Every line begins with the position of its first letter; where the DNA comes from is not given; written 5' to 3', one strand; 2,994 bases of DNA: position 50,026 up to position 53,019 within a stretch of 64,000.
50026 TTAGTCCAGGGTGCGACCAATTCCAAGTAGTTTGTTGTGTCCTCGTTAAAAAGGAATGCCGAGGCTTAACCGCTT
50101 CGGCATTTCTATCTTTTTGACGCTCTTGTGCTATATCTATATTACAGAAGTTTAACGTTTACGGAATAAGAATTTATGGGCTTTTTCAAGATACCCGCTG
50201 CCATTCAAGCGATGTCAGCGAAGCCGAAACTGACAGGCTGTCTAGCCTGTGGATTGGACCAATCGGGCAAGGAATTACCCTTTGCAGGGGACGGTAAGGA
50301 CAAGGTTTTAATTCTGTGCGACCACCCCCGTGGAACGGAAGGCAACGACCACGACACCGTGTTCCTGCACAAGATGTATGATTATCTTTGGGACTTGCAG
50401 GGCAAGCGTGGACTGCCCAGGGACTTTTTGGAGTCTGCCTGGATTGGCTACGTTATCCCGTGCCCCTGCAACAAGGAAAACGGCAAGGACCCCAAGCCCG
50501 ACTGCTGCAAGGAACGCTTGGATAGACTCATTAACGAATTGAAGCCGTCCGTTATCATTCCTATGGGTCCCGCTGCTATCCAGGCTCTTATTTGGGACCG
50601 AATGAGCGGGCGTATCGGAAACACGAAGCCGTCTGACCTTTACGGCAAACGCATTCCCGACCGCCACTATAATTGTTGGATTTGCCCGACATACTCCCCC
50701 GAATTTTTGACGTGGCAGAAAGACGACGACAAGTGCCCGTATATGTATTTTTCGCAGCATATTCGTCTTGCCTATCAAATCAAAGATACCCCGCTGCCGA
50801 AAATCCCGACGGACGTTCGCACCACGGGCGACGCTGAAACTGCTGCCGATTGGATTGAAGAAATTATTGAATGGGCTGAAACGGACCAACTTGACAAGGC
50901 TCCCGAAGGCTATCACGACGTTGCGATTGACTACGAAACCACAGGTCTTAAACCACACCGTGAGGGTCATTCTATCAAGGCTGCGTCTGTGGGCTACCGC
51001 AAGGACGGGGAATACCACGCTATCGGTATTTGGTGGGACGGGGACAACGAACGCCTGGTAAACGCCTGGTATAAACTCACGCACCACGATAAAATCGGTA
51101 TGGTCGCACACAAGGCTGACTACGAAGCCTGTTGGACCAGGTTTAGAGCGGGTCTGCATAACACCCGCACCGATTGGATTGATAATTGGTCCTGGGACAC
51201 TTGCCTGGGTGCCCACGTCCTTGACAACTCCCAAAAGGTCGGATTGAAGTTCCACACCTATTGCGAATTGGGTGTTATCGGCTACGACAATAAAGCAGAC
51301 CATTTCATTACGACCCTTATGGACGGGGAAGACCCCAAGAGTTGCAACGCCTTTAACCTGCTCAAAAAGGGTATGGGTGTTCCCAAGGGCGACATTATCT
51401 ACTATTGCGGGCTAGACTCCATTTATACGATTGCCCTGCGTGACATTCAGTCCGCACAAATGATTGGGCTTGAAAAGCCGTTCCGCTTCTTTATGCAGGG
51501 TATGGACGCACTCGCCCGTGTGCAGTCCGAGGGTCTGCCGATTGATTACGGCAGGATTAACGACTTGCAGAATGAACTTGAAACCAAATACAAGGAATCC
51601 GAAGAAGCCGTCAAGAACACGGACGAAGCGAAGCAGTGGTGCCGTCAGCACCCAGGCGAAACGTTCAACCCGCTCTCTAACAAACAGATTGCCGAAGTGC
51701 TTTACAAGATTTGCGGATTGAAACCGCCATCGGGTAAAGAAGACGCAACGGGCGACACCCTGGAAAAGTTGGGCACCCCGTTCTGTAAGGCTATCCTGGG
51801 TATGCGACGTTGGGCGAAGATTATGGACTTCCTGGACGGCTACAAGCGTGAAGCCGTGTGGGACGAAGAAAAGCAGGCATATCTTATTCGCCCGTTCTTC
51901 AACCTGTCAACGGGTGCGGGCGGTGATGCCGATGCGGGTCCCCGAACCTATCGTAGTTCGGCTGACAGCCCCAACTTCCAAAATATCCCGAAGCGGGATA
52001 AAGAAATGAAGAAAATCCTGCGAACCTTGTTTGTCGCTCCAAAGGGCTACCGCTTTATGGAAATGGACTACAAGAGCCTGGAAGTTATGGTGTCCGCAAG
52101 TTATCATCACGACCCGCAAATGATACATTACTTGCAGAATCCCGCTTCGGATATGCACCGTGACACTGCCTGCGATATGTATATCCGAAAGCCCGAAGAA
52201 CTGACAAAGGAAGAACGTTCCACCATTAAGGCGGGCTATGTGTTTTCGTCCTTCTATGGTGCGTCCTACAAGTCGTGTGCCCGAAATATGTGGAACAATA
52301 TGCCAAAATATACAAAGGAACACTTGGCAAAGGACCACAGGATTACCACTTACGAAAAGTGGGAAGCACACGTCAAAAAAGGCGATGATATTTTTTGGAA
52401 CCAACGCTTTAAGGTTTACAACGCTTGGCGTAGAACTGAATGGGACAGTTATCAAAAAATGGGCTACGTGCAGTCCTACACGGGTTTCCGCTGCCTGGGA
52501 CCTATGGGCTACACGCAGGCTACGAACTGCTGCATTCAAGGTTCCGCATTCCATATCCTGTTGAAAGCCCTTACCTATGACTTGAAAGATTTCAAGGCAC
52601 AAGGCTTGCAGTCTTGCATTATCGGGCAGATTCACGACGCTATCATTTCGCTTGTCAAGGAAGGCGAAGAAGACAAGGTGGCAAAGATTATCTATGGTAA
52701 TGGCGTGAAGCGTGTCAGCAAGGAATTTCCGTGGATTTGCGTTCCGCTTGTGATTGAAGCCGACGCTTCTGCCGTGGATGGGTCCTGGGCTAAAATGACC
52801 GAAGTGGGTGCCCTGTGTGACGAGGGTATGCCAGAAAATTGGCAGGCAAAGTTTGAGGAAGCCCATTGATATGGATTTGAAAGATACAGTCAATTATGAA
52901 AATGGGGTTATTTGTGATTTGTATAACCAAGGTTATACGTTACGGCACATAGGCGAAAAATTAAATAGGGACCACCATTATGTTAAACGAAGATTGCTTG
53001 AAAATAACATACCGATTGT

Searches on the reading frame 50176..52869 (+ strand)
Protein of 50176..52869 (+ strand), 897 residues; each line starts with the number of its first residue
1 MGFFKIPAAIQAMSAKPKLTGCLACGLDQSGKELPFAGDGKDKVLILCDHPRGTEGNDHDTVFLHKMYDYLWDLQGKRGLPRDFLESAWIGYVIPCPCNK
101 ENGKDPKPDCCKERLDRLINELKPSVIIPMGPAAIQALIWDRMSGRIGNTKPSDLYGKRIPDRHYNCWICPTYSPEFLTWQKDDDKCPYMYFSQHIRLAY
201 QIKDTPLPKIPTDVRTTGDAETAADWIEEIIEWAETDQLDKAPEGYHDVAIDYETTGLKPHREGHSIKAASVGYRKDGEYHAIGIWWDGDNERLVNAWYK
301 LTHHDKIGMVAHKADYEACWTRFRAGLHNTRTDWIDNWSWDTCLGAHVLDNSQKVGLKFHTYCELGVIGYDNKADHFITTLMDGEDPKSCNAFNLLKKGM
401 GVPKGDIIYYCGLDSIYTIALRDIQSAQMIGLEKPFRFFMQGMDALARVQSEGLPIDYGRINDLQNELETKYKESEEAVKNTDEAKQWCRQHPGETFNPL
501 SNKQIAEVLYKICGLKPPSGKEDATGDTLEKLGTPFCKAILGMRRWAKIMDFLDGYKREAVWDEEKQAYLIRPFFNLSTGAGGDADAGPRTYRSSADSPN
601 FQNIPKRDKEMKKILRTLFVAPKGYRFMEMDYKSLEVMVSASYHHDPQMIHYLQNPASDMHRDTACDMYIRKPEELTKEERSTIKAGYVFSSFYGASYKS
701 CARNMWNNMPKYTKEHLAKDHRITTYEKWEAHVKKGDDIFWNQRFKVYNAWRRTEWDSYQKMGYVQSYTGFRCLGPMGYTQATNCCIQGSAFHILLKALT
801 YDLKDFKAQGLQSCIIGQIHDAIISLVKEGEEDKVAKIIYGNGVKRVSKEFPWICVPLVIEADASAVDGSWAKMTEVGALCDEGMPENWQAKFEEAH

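Call 13: search_protein_families(library=phrogs, proteins=[window:50176-52869:+])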
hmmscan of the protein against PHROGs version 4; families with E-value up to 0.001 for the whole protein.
window:50176-52869:+ (897 aa): 5 families
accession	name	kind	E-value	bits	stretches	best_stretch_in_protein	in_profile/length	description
phrog_17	-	DNA, RNA and nucleotide metabolism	8.2e-78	263.6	1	40-877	478-1236/1445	DNA polymerase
phrog_2573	-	DNA, RNA and nucleotide metabolism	1.3e-22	81.5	1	610-840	4-242/336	DNA polymerase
phrog_5995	-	DNA, RNA and nucleotide metabolism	4.9e-06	27.3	1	746-839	36-140/236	DNA polymerase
phrog_4008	-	DNA, RNA and nucleotide metabolism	0.00072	19.8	0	112-187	87-162/281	DNA polymerase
phrog_10285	-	DNA, RNA and nucleotide metabolism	0.00089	19.4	0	597-686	28-117/321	DNA polymerase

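Call 35: search_protein_families(library=pfam, proteins=[window:50176-52869:+], max_evalue=0.01)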
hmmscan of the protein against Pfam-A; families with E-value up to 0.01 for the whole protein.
window:50176-52869:+ (897 aa): 2 families
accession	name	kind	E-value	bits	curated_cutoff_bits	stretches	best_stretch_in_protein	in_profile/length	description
PF00476.26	DNA_pol_A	-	3.3e-40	138.7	34.3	1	474-841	7-355/381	DNA polymerase family A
PF03167.25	UDG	-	3.6e-05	24.3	24.3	1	41-188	7-131/141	Uracil DNA glycosylase superfamily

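Call 48: search_dna_similar(query=window:50176-52869:+, collection=phages, mode=protein, max_rows=15)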
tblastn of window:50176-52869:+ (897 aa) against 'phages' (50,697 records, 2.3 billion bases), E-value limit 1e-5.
Records with a match: 2003; places in all: 2004; records where one place covers at least 80% of the query: 40.
Best place of each record, by identity: <60% 2003.
By first word of the organism name: Vibrio 485; Salmonella 325; Staphylococcus 308; Escherichia 180; Bacillus 108; Pseudomonas 104; Klebsiella 97; Gordonia 68; Microbacterium 38; Bacteriophage 35; and 58 more.
By host as written in the record: - 495; Staphylococcus aureus 102; Escherichia coli 60; Salmonella enterica subsp. enterica serovar Enteritidis PT1 53; Pseudomonas aeruginosa 39; Klebsiella pneumoniae 38; Vibrio harveyi BAA-1116 36; Gordonia rubripertincta NRRL B-16540 33; and 443 more.
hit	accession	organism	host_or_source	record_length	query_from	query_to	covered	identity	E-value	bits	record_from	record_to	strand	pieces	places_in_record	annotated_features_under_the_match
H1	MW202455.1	Caudoviricetes sp.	Manatee Spring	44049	22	873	95%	21.9%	2e-9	67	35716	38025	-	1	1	DNA polymerase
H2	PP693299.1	Yersinia phage vB_YenM_P744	Yersinia enterocolitica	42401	22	878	96%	21.7%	9e-19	99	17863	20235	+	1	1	DNA polymerase I | cytidine deaminase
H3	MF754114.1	Vibrio phage vB_VpaS_KF4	Vibrio parahaemolyticus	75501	119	863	83%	24.1%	5e-29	131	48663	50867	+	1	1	putative DNA polymerase I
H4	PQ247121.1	Vibrio phage vB_VneS_S3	Vibrio neocaledonicus NC470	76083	119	863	83%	24.1%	5e-29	131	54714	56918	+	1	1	DNA polymerase family A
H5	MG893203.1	Vibrio phage VP06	Vibrio parahaemolyticus YAS1206-16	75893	119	863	83%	24.1%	7e-29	131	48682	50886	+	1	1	DNA polymerase I - 3'-5' exonuclease and polymerase domains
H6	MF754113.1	Vibrio phage vB_VpaS_KF3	Vibrio parahaemolyticus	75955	119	863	83%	24.1%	1e-28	130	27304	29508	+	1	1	putative DNA polymerase I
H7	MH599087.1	Vibrio phage R01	Vibrio sp.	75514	119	863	83%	23.8%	8e-34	147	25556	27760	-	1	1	DNA polymerase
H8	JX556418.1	Vibrio phage vB_VpaS_MAR10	Vibrio parahaemolyticus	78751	116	863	83%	23.6%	1e-32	144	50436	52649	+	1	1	DNA polymerase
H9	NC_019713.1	Vibrio phage vB_VpaS_MAR10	Vibrio parahaemolyticus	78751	116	863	83%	23.6%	1e-32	144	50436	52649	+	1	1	DNA polymerase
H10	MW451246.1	Vibrio phage VP11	Vibrio parahaemolyticus VP11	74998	119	863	83%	23.6%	2e-29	133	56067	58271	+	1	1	record has no annotation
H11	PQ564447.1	Vibrio phage PVA73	Vibrio alginolyticus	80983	119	863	83%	23.6%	2e-29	133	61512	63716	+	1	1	DNA polymerase I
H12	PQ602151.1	Vibrio phage PVA3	Vibrio alginolyticus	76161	119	863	83%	23.6%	4e-29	132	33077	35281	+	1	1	putative DNA polymerase I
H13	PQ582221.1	Vibrio phage PVA1_EC2022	Vibrio alginolyticus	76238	119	863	83%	23.6%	4e-29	132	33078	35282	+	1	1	DNA polymerase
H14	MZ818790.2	Vibrio phage OPA17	Vibrio campbellii HY01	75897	119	863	83%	23.4%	4e-29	132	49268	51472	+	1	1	putative DNA polymerase I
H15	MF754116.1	Vibrio phage vB_VpaS_KF6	Vibrio parahaemolyticus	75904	119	863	83%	23.4%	4e-29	132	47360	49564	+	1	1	putative DNA polymerase I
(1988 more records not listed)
